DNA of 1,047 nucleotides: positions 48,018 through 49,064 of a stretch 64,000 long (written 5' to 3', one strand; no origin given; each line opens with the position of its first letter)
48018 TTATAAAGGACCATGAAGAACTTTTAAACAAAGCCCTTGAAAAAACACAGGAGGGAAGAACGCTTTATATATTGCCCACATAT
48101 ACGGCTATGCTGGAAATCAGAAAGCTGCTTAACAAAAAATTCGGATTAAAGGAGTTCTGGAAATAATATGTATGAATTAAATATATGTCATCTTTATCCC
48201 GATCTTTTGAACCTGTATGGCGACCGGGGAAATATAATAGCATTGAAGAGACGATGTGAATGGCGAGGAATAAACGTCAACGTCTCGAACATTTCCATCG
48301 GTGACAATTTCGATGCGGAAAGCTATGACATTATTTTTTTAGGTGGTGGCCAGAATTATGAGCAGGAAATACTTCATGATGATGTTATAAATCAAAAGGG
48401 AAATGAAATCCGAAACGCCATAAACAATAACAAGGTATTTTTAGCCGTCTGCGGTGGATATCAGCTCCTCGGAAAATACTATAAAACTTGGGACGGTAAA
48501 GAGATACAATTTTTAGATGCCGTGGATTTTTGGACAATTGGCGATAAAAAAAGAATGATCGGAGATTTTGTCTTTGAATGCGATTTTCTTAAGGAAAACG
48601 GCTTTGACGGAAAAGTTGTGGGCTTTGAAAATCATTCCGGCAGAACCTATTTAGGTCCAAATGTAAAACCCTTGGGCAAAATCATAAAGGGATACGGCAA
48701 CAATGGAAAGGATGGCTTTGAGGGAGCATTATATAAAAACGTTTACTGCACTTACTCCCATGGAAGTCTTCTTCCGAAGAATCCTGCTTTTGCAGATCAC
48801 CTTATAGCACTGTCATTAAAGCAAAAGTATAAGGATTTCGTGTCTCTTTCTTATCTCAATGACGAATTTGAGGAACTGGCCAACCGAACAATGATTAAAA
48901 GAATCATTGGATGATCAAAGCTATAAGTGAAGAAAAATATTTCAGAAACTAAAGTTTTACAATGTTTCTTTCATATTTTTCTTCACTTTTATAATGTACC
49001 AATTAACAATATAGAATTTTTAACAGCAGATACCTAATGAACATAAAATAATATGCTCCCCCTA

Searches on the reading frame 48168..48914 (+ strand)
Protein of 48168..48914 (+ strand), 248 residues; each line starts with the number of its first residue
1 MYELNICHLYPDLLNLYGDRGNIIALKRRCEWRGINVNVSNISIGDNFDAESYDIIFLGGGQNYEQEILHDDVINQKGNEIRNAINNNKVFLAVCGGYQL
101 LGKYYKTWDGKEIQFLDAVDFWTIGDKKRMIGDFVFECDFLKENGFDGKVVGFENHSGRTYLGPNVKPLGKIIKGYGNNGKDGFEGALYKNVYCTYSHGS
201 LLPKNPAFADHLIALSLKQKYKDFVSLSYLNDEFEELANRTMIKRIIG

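Call 79: find_encoding_contigs(protein=window:48168-48914:+, flank=1500, max_places=10)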
Protein window:48168-48914:+ (248 aa): 23 contigs read that carry it; 10 places shown.
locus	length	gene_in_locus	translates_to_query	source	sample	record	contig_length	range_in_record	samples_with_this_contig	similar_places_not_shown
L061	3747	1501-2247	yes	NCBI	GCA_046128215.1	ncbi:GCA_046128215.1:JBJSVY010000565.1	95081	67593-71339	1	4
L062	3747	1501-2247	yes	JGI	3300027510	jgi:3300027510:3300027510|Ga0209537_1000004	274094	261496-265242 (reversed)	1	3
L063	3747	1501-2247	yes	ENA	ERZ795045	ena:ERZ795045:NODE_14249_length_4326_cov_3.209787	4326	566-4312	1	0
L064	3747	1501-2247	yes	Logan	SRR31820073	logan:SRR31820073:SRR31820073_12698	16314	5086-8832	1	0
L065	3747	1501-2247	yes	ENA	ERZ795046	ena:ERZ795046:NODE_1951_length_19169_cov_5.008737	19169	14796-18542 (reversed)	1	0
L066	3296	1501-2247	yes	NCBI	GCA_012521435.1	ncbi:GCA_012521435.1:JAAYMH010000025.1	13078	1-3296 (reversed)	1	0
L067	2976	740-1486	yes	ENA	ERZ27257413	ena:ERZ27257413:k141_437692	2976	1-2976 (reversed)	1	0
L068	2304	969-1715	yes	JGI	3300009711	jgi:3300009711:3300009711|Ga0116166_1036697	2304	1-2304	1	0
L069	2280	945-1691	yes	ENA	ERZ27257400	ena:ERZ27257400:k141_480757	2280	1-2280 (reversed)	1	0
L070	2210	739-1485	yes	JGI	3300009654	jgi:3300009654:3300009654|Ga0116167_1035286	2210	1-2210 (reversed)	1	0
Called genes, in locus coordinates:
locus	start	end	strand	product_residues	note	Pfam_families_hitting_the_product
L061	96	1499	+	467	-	PF08245:Mur_ligase_M, PF08353:MurT_C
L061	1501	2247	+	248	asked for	PF07685:GATase_3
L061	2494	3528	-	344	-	PF00404:Dockerin_1, PF21908:Cel124_C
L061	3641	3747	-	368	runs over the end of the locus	PF20720:nSTAND3 (faint)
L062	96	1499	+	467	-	PF08245:Mur_ligase_M, PF08353:MurT_C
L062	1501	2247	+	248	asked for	PF07685:GATase_3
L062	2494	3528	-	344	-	PF00404:Dockerin_1, PF21908:Cel124_C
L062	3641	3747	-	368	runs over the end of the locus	PF20720:nSTAND3 (faint)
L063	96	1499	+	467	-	PF08245:Mur_ligase_M, PF08353:MurT_C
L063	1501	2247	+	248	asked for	PF07685:GATase_3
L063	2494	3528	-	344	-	PF00404:Dockerin_1, PF21908:Cel124_C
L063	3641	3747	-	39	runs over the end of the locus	?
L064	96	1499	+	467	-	PF08245:Mur_ligase_M, PF08353:MurT_C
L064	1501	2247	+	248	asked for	PF07685:GATase_3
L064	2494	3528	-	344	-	PF00404:Dockerin_1, PF21908:Cel124_C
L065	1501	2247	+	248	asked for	PF07685:GATase_3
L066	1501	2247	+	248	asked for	PF07685:GATase_3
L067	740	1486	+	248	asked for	PF07685:GATase_3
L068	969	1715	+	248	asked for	PF07685:GATase_3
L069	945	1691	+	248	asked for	PF07685:GATase_3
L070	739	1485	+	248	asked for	PF07685:GATase_3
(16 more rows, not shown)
